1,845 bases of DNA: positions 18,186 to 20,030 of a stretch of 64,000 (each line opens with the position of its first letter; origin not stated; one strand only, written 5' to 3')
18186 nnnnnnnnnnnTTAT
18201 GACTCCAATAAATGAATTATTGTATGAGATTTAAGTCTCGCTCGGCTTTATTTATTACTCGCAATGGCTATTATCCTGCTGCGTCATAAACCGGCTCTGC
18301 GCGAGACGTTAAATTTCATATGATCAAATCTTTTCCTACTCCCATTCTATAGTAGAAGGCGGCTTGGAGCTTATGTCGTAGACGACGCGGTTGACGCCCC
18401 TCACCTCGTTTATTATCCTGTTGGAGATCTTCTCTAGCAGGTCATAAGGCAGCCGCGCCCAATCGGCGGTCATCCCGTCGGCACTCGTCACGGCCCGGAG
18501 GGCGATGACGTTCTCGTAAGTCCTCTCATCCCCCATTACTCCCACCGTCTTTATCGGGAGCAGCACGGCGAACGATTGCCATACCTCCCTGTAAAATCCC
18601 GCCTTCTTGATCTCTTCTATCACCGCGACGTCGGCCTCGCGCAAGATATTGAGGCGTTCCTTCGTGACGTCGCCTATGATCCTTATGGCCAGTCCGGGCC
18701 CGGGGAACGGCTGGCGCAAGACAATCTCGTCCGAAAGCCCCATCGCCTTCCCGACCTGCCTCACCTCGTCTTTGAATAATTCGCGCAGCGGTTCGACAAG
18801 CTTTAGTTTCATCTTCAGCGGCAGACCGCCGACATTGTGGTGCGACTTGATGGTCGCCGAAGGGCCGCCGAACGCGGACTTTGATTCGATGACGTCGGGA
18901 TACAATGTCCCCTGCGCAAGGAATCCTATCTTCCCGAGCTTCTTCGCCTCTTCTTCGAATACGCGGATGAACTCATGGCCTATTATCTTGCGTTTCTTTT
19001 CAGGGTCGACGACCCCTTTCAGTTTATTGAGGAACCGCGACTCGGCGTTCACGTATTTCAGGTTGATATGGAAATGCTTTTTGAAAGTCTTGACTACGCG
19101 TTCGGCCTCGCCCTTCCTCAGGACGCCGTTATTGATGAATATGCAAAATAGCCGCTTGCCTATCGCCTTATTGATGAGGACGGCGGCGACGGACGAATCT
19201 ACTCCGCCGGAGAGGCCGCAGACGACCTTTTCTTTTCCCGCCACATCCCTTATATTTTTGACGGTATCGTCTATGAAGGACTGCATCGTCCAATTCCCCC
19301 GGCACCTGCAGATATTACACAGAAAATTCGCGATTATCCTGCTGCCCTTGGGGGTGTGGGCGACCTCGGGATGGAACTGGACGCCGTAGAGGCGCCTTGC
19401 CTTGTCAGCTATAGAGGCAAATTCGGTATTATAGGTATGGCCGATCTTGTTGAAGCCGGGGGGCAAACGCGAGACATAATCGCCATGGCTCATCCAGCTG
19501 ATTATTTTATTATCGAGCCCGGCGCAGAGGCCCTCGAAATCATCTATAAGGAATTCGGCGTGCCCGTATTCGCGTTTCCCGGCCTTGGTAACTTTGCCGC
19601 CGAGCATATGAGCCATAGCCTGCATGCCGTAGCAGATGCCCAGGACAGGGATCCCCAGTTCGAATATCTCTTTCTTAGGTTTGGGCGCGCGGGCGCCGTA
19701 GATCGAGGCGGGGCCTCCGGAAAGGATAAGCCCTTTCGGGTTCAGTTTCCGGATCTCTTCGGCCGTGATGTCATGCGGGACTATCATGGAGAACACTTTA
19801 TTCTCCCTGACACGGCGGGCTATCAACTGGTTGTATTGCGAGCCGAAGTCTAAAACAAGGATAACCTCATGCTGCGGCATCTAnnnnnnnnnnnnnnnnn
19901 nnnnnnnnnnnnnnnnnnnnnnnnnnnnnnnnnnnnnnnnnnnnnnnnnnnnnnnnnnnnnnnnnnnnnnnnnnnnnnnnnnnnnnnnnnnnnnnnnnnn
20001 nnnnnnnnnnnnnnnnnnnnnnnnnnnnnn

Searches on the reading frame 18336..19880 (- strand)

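Call 39: search_protein_families(library=pfam, proteins=[window:18336-19880:-], max_evalue=0.000001)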
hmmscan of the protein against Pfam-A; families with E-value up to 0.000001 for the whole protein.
window:18336-19880:- (514 aa): 4 families
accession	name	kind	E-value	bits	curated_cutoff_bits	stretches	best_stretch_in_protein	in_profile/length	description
PF00958.27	GMP_synt_C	-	4.3e-48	161.7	27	1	422-513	1-92/92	GMP synthase C terminal domain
PF00117.34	GATase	-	6.8e-47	160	22.8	1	8-188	1-188/190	Glutamine amidotransferase class-I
PF02540.23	NAD_synthase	-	3.5e-10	39.9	21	1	205-280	7-82/242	NAD synthase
PF07722.19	Peptidase_C26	-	3.1e-07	30.8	20.5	0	71-172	100-219/219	Peptidase C26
